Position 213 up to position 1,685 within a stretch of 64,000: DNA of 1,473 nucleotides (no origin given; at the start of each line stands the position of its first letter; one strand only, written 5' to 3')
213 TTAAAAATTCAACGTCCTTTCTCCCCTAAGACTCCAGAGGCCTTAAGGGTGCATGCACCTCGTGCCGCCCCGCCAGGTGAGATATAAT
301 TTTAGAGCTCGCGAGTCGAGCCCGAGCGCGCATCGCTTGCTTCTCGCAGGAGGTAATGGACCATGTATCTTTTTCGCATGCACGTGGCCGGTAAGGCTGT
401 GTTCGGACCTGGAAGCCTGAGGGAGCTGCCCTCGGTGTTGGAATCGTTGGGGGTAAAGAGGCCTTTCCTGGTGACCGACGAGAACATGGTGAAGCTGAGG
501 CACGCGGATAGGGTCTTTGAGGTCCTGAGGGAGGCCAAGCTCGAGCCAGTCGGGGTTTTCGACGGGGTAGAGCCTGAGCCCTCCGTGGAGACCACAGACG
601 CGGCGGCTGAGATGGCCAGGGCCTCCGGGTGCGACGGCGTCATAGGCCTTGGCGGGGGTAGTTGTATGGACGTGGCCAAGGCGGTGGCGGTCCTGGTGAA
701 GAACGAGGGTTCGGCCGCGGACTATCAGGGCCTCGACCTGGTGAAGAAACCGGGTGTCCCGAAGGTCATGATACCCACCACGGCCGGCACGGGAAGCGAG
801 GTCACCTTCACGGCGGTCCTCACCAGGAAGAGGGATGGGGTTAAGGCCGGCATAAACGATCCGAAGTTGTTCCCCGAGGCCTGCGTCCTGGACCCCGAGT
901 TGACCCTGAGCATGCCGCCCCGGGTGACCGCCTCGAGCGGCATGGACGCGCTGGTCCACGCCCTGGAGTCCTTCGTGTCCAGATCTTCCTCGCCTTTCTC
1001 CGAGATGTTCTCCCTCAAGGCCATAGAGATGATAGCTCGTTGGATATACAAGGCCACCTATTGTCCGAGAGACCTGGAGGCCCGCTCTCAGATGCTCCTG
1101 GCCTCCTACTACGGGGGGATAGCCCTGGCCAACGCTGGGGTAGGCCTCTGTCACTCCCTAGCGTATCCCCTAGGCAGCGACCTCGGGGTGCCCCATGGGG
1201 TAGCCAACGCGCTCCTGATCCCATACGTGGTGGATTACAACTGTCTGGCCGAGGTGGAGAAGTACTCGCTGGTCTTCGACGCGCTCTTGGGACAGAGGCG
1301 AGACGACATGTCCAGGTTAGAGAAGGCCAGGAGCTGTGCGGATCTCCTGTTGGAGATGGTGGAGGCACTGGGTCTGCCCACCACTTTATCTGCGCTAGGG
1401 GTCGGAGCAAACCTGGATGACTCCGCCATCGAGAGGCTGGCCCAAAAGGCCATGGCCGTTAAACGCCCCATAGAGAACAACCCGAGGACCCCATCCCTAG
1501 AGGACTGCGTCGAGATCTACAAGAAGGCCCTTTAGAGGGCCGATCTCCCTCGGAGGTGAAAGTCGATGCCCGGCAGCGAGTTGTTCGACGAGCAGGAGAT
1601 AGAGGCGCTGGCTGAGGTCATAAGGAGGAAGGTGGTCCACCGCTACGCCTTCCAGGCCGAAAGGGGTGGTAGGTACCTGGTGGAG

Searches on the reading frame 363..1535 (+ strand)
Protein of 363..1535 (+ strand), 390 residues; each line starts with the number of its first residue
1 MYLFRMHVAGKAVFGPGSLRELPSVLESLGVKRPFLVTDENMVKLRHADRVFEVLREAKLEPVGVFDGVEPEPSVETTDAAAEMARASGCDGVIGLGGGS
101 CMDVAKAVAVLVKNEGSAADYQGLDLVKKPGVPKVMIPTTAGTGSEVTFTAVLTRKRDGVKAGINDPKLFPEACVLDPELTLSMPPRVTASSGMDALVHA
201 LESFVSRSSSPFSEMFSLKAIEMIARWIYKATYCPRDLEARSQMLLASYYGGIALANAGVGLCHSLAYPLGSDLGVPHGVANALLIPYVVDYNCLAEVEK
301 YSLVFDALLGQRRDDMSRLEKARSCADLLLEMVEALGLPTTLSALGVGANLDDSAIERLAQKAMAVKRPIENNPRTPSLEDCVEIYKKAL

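Call 20: search_protein_families(library=pfam, proteins=[window:363-1535:+])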
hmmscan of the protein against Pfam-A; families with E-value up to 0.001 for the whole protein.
window:363-1535:+ (390 aa): 3 families
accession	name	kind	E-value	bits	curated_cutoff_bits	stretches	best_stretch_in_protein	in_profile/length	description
PF00465.25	Fe-ADH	-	1.1e-54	185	31.3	1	11-178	3-168/168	Iron-containing alcohol dehydrogenase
PF25137.1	ADH_Fe_C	-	5.2e-48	163.7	27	1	189-390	1-194/194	Fe-containing alcohol dehydrogenase family, C-terminal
PF13685.12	Fe-ADH_2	-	1.6e-13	51.4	28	1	13-111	1-96/149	Iron-containing alcohol dehydrogenase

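Call 22: find_encoding_contigs(protein=window:363-1535:+, flank=10000, max_places=3)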
Protein window:363-1535:+ (390 aa): 10 contigs read that carry it; 3 places shown.
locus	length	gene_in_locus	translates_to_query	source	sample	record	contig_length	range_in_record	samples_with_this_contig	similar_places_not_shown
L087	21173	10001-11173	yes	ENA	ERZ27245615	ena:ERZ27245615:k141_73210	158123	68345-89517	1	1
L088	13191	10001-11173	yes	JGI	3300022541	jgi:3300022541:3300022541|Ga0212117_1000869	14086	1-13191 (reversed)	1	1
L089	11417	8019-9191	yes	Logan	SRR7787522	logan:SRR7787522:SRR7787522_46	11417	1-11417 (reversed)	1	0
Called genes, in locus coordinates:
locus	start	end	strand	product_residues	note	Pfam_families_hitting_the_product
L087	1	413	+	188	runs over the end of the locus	PF02482:Ribosomal_S30AE, PF16321:Ribosom_S30AE_C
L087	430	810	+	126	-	PF01155:HypA, PF23458:DUF7130 (weak), PF09723:Zn_ribbon_8 (faint)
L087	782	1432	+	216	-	PF02492:cobW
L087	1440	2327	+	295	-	PF01121:CoaE, PF13238:AAA_18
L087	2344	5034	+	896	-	PF01368:DHH, PF02272:DHHA1 (weak), PF00571:CBS, PF01743:PolyA_pol, PF12627:PolyA_pol_RNAbd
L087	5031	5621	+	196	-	PF02163:Peptidase_M50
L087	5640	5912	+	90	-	PF00708:Acylphosphatase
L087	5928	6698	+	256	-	PF01975:SurE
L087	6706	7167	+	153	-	PF01951:Archease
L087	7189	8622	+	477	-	PF01139:RtcB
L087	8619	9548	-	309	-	PF00288:GHMP_kinases_N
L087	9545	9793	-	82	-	PF06257:VEG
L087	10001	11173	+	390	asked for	PF00465:Fe-ADH, PF13685:Fe-ADH_2, PF25137:ADH_Fe_C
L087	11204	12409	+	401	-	PF00155:Aminotran_1_2 (weak), PF00266:Aminotran_5 (weak), PF01041:DegT_DnrJ_EryC1, PF01053:Cys_Met_Meta_PP (weak), PF01212:Beta_elim_lyase (faint)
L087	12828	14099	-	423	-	-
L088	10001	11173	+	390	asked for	PF00465:Fe-ADH, PF13685:Fe-ADH_2, PF25137:ADH_Fe_C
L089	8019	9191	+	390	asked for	PF00465:Fe-ADH, PF13685:Fe-ADH_2, PF25137:ADH_Fe_C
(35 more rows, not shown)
